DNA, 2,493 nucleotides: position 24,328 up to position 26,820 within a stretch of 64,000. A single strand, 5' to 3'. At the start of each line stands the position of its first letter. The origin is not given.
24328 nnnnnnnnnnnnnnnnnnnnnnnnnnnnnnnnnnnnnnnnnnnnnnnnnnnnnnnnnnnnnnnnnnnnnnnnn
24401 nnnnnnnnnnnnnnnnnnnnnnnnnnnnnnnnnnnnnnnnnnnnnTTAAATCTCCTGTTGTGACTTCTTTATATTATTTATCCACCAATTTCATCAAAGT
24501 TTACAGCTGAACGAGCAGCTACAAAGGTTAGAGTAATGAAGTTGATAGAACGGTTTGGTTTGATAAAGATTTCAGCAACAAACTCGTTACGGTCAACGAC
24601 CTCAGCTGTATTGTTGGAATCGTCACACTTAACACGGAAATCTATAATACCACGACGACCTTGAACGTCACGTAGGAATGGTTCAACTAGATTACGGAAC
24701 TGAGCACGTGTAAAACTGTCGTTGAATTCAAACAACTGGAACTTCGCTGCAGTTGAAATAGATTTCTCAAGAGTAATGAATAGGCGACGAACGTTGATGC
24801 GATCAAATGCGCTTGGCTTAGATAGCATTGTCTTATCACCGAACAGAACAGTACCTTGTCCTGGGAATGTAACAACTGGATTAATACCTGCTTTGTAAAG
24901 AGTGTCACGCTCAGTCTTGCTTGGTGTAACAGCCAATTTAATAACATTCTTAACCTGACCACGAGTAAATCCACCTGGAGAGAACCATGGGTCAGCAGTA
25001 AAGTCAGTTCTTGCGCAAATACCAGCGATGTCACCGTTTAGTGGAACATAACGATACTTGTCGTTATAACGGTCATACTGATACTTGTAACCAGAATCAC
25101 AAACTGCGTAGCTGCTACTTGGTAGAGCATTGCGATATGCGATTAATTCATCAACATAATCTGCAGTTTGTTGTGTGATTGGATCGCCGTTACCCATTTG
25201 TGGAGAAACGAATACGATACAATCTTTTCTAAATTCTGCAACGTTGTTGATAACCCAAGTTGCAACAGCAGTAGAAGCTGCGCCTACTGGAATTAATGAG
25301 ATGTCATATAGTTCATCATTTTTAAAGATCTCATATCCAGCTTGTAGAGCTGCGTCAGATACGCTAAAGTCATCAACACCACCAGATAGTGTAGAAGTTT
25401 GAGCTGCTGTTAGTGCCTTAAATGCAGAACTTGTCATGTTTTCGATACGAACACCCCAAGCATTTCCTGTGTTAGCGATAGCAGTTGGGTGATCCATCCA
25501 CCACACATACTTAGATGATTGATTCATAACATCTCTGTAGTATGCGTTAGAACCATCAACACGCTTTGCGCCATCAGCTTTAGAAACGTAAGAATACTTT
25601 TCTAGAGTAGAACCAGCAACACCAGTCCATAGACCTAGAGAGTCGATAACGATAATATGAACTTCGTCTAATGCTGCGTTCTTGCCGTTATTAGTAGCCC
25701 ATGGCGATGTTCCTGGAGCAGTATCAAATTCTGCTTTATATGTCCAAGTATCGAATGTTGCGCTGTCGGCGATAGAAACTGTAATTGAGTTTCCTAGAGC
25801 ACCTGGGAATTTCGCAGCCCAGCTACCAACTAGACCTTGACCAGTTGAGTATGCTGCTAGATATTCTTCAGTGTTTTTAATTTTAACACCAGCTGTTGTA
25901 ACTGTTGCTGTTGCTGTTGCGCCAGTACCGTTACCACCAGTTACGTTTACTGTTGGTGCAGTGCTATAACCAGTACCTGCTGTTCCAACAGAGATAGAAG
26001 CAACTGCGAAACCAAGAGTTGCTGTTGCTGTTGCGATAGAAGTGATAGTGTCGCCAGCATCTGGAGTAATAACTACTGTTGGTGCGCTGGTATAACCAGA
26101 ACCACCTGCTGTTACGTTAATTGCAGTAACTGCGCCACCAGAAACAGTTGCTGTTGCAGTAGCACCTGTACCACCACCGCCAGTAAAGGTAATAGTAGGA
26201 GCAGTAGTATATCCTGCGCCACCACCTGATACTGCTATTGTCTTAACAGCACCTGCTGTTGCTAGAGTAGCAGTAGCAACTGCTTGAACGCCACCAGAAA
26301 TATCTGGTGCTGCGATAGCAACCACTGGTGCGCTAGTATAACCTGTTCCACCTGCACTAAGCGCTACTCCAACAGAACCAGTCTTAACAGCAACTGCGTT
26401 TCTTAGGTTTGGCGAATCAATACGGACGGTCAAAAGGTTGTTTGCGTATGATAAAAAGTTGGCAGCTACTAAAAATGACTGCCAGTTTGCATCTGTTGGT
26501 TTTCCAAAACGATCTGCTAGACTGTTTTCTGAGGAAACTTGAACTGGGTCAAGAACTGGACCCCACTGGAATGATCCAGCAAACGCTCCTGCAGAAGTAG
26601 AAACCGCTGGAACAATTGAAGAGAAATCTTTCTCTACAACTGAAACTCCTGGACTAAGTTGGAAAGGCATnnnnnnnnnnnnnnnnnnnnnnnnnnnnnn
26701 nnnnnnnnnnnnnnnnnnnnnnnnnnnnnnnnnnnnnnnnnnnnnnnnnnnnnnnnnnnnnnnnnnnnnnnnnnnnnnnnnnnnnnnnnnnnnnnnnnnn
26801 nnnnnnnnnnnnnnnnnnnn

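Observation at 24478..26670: Tail sheath gp18 carries an insertion of the same ~37-aa repeat module that builds a 1183-aa repeat protein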

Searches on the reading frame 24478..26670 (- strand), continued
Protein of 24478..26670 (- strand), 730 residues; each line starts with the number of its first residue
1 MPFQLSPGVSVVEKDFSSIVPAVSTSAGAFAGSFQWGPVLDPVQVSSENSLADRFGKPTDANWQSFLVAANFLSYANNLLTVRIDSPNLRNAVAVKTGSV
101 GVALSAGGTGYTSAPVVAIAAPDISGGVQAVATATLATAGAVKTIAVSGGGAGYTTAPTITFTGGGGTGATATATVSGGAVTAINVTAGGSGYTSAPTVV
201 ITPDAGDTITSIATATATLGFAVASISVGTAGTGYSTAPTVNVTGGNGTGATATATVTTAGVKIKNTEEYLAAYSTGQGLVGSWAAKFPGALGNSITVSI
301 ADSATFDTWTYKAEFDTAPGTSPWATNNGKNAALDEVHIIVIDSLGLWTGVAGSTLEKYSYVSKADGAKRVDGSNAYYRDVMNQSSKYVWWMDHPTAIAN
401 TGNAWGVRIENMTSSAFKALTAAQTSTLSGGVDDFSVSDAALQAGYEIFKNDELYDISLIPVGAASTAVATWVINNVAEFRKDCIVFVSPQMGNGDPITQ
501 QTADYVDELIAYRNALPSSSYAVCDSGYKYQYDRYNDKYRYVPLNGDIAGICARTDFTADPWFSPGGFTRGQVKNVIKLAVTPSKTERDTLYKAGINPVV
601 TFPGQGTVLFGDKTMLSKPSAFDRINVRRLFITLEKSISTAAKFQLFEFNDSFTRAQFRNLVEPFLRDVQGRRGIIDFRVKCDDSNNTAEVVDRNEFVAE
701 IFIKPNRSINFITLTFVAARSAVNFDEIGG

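Call 27: predict_structure(alignment_id=A1)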
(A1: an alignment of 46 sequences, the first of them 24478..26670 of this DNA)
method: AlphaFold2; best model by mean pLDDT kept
length: 730 residues; sequences in the alignment: 46
mean_pLDDT: 72.2   pTM: 0.59
mean pLDDT of the five models: 72.2, 71.3, 65.9, 62.4, 60.9
residues with pLDDT >= 90: 224; 70-90: 273; 50-70: 46; < 50: 187
segments of 3 or more residues with pLDDT < 50: 1-25, 268-279, 555-577, 598-657, 668-730
pLDDT, mean of each block of 10 residues (from residue 1): 32 32 58 87 88 87 90 81 85 82 91 94 80 93 92 92 91 92 93 93 90 93 92 85 91 86 59 39 79 91 94 93 88 92 89 93 78 69 86 77 86 89 89 85 91 81 91 88 79 86 87 80 69 84 77 48 31 42 75 60 31 39 27 27 32 45 50 42 36 33 36 31 26
secondary structure, 60 per line:
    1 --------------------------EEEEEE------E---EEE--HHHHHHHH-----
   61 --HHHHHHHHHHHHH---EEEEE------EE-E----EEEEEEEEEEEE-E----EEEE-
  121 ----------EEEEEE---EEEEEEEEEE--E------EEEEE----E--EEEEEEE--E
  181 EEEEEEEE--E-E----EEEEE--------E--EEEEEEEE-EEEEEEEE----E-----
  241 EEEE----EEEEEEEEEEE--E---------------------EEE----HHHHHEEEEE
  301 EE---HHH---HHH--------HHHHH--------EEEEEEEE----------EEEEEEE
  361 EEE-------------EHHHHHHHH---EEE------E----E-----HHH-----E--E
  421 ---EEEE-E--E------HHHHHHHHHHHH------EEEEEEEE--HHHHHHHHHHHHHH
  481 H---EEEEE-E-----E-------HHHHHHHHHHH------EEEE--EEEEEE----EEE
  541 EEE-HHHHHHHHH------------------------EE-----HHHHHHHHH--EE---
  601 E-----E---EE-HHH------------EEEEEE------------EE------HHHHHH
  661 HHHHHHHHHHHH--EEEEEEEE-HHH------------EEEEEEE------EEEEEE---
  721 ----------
elements in order (helices of 4 or more, strands of 3 or more residues): E27-32 E43-45 H48-55 H63-75 E79-83 E98-109 E116-119 E131-136 E140-149 E159-163 E171-177 E180-188 E198-202 E214-221 E223-230 E241-244 E249-259 E284-286 H291-295 E296-302 H323-327 E336-343 E354-363 H378-385 E389-391 E424-427 H439-450 E457-464 H467-481 E485-489 H505-515 E522-525 E528-533 E538-543 H545-553 H585-593 E629-634 H655-672 E675-682 E699-705 E712-717

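Call 33: fold_search(model_id=the predicted structure, library=pdb)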
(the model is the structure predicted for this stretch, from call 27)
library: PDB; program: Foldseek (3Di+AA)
matches with E <= 10: 739; with E <= 0.001: 48
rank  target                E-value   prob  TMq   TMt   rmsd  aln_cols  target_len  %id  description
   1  9mkb_dS               3.5e-32  1.00  0.47  0.52  22.2       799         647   26  Structure of the bacteriophage T4 portal-neck-tail complex (released 2025-12-24)
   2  9f4a_SA               2.7e-31  1.00  0.46  0.51  20.6       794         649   27  Interface between baseplate cup and extended tail tube/sheath of Klebsiella phage KP1 variant vB_Kpn_Lilla1 (released 2025-05-14)
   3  9mkb_AK               8.9e-31  1.00  0.45  0.49  23.5       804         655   26  Structure of the bacteriophage T4 portal-neck-tail complex (released 2025-12-24)
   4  9ev2_S1               9.0e-30  1.00  0.45  0.49  21.7       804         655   26  Tail tube and extended tail sheath tube of Klebsiella phage KP1 variant vB_Kpn_Lilla1 (released 2025-04-09)
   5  9mkb_1                2.4e-29  1.00  0.47  0.52  22.8       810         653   26  Structure of the bacteriophage T4 portal-neck-tail complex (released 2025-12-24)
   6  3j2m_U                6.4e-24  1.00  0.44  0.52  18.0       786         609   23  The X-ray structure of the gp15 hexamer and the model of the gp18 protein fitted into the cryo-EM reconstruction of th (released 2013-03-06)
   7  3foa_A                1.7e-20  1.00  0.42  0.61  15.5       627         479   22  Crystal structure of the bacteriophage T4 tail sheath protein, deletion mutant gp18M (released 2009-03-10)
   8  3foa_C                1.8e-20  1.00  0.41  0.61  16.6       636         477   22  Crystal structure of the bacteriophage T4 tail sheath protein, deletion mutant gp18M (released 2009-03-10)
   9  3foa_B                3.3e-20  1.00  0.41  0.61  14.9       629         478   21  Crystal structure of the bacteriophage T4 tail sheath protein, deletion mutant gp18M (released 2009-03-10)
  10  3foa_D                2.5e-19  1.00  0.39  0.58  15.9       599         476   22  Crystal structure of the bacteriophage T4 tail sheath protein, deletion mutant gp18M (released 2009-03-10)
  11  9ezm_A                3.5e-12  1.00  0.35  0.50  19.2       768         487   14  CryoEM structure of the contracted sheath in H. borinquense (released 2024-11-27)
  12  9xpf_A                2.1e-10  1.00  0.35  0.38  23.0       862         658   11  The structure of sheath and tube proteins of phage Phikz (released 2026-02-11)
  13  9ay3_A                6.5e-10  1.00  0.40  0.53  19.9       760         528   10  Tail sheath of P1 bacteriophage (released 2025-09-10)
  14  8jan_m                7.3e-10  1.00  0.39  0.51  16.7       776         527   11  In situ structures of the ultra-long extended tail of Myoviridae phage P1 (released 2023-06-21)
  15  9xps_x                1.1e-09  1.00  0.36  0.40  22.0       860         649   12  The neck structure of the Phage Phikz (released 2026-02-11)
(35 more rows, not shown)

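Call 36: find_encoding_contigs(protein=P0001, flank=10000, max_places=5)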
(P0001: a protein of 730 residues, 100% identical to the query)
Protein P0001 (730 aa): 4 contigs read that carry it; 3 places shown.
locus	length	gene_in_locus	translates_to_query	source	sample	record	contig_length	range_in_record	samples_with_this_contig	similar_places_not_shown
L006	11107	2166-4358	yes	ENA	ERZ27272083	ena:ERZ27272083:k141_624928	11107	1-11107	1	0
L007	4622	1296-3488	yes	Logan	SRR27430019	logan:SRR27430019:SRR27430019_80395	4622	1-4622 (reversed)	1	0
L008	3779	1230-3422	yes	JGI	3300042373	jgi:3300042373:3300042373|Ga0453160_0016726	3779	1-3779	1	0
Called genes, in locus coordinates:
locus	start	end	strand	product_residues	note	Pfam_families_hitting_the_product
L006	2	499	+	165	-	?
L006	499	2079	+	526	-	PF03237:Terminase_6N, PF05127:NAT10_TcmA_helicase (weak), PF17289:Terminase_6C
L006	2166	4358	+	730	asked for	PF22671:Gp18_domIII_N (weak), PF04984:Phage_sheath_1, PF17482:Phage_sheath_1C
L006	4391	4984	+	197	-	PF06841:Phage_T4_gp19, PF23849:Phage_TTP_2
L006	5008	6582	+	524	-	PF07230:Portal_T4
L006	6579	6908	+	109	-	-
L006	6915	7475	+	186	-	-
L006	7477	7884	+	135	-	-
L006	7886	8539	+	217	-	PF03420:Peptidase_S77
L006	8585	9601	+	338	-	PF25623:T4_CASP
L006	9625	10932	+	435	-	PF07068:Gp23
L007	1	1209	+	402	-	?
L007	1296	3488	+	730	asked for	PF22671:Gp18_domIII_N (weak), PF04984:Phage_sheath_1, PF17482:Phage_sheath_1C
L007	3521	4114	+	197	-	PF06841:Phage_T4_gp19, PF23849:Phage_TTP_2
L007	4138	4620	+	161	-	?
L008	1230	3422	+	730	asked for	PF22671:Gp18_domIII_N (weak), PF04984:Phage_sheath_1, PF17482:Phage_sheath_1C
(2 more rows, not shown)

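Call 38: find_related_loci(query=window:24478-26670:-, collection=viral_contigs, flank=300)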
Query window:24478-26670:- (730 aa) in viral_contigs; peptide patterns used: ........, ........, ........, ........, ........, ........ (x = any residue, [..] = any of these).
600 stretches matched a pattern (row limit reached: there are more); 600 encode a relative of the query (tblastn E <= 1e-3); the best 80 are kept; 80 distinct loci.
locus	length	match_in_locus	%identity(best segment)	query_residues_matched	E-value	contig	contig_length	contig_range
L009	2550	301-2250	75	1-730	0e+0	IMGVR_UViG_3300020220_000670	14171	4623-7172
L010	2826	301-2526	66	1-730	0e+0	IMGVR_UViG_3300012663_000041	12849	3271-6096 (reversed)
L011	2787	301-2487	61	1-729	0e+0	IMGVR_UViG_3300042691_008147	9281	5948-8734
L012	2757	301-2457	61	1-730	0e+0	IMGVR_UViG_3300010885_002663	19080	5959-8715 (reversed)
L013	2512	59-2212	62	1-730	0e+0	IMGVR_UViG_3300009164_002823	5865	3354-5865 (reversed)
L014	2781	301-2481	59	1-729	0e+0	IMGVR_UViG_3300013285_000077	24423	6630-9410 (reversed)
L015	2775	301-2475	59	1-729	0e+0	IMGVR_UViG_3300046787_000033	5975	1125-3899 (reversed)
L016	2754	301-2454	62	1-730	0e+0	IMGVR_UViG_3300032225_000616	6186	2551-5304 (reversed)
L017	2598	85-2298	60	1-729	0e+0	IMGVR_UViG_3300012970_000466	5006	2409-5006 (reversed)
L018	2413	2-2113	64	22-730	0e+0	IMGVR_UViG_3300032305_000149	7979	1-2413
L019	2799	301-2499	59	1-730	0e+0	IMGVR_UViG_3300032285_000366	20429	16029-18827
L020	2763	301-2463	60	1-729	0e+0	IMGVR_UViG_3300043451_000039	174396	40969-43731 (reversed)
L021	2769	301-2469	61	1-729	0e+0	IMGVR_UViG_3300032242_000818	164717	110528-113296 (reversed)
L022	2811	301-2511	59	1-729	0e+0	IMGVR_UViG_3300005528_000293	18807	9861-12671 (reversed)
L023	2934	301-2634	56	1-729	0e+0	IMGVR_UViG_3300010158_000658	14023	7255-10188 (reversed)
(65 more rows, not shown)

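Call 53: search_protein_families(library=pfam, proteins=[P0005, P0024], max_evalue=10)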
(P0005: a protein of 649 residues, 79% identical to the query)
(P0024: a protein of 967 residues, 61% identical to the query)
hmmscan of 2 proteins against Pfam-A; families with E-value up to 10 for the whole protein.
P0005 (649 aa): 3 families
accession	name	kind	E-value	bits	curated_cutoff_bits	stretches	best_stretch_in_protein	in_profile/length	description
PF17482.7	Phage_sheath_1C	-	9.8e-17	61.3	26.9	1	536-636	1-102/104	Phage tail sheath C-terminal domain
PF04984.19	Phage_sheath_1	-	3.9e-16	59.8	31.4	1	383-534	34-168/168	Phage tail sheath protein subtilisin-like domain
PF22671.1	Gp18_domIII_N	-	1e-07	32.5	27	1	30-84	6-58/58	Tail sheath protein Gp18 domain III N-terminal region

P0024 (967 aa): 3 families
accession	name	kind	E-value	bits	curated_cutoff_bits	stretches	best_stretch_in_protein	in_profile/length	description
PF17482.7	Phage_sheath_1C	-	8.7e-19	67.9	26.9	1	854-954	1-102/104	Phage tail sheath C-terminal domain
PF04984.19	Phage_sheath_1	-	3.9e-14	53.3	31.4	1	702-852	36-168/168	Phage tail sheath protein subtilisin-like domain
PF22671.1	Gp18_domIII_N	-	3.7e-10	40.4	27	1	29-83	5-57/58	Tail sheath protein Gp18 domain III N-terminal region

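Call 80: search_protein_families(library=ncbifam, proteins=[window:24478-26670:-], max_evalue=0.01)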
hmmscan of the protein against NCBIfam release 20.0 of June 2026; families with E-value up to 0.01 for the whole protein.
window:24478-26670:- (730 aa): 0 families

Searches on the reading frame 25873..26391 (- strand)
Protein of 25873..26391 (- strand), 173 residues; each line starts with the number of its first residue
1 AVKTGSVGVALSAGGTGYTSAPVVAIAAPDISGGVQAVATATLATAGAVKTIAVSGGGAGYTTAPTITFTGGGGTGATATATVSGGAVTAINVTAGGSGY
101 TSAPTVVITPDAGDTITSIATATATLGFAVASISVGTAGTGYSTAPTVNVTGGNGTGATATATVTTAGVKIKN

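Call 39: predict_structure(alignment_id=A2)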
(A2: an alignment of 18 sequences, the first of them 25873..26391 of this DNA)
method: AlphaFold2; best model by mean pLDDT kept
length: 173 residues; sequences in the alignment: 18
mean_pLDDT: 83.3   pTM: 0.69
mean pLDDT of the five models: 83.3, 44.7, 40.3, 38.2, 35.3
residues with pLDDT >= 90: 65; 70-90: 86; 50-70: 14; < 50: 8
segments of 3 or more residues with pLDDT < 50: 168-173
pLDDT, mean of each block of 10 residues (from residue 1): 64 89 81 74 90 89 90 92 92 93 90 80 90 80 81 88 66 37
secondary structure, 60 per line:
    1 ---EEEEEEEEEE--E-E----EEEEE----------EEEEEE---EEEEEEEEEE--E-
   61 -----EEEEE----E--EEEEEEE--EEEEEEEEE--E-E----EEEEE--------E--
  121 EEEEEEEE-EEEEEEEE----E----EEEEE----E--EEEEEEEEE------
elements in order: E4-13 E23-27 E38-43 E47-56 E66-70 E78-84 E87-95 E105-109 E121-128 E130-137 E147-151 E159-167

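Call 48: search_dna_similar(query=window:25873-26391:-, collection=phages, mode=protein, max_rows=60, max_evalue=0.000001)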
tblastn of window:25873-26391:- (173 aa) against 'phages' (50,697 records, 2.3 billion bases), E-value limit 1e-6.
No match.

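Call 53: search_protein_families(library=pfam, proteins=[window:25873-26391:-], max_evalue=10)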
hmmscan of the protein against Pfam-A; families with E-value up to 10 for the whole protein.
window:25873-26391:- (173 aa): 0 families

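Call 65: fold_search(model_id=the predicted structure, library=viral)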
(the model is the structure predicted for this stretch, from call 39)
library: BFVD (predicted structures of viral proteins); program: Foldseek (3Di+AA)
matches with E <= 10: 302; with E <= 0.001: 54
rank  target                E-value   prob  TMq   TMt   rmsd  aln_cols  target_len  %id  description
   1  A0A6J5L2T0            2.8e-10  1.00  0.49  0.14   7.7       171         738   37  Bacteriophage P22, Gp10, DNA-stabilising [uncultured Caudovirales phage]
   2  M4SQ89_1              1.0e-09  1.00  0.48  0.08   5.2       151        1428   36  (no name in the UniProt tables at hand)
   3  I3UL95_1              2.2e-09  1.00  0.51  0.09   5.0       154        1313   38  (no name in the UniProt tables at hand)
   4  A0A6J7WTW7            5.4e-09  1.00  0.46  0.10   9.1       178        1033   40  Uncharacterized protein [uncultured Caudovirales phage]
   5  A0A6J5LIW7            8.2e-09  1.00  0.48  0.12   8.0       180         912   36  Uncharacterized protein (Fragment) [uncultured Caudovirales phage]
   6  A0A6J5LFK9            5.2e-08  1.00  0.45  0.12   8.6       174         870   40  Uncharacterized protein (Fragment) [uncultured Caudovirales phage]
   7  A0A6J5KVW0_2          2.7e-07  1.00  0.45  0.10   9.7       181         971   28  Uncharacterized protein [uncultured Caudovirales phage]
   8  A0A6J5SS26            3.0e-07  1.00  0.46  0.18   8.4       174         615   32  Uncharacterized protein [uncultured Caudovirales phage]
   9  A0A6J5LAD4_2          1.2e-06  1.00  0.43  0.07   1.5        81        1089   42  Uncharacterized protein [uncultured Caudovirales phage]
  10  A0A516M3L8            1.4e-06  1.00  0.44  0.21  15.3       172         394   25  (no name in the UniProt tables at hand)
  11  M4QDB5                1.3e-05  1.00  0.61  0.10   7.6       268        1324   20  DUF1565 domain-containing protein [Prochlorococcus phage MED4-213]
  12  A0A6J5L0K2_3          1.4e-05  1.00  0.43  0.07   1.7        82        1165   45  YHYH domain-containing protein [uncultured Caudovirales phage]
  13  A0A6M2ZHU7            2.6e-05  1.00  0.54  0.09  10.4       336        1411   17  Baseplate wedge subunit [Synechococcus phage S-SCSM1]
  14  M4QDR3                2.6e-05  1.00  0.32  0.05  23.3       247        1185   25  Uncharacterized protein (Fragment) [Cyanophage P-RSM1]
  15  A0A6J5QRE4            2.7e-05  1.00  0.37  0.07  23.4       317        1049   18  Uncharacterized protein [uncultured Caudovirales phage]
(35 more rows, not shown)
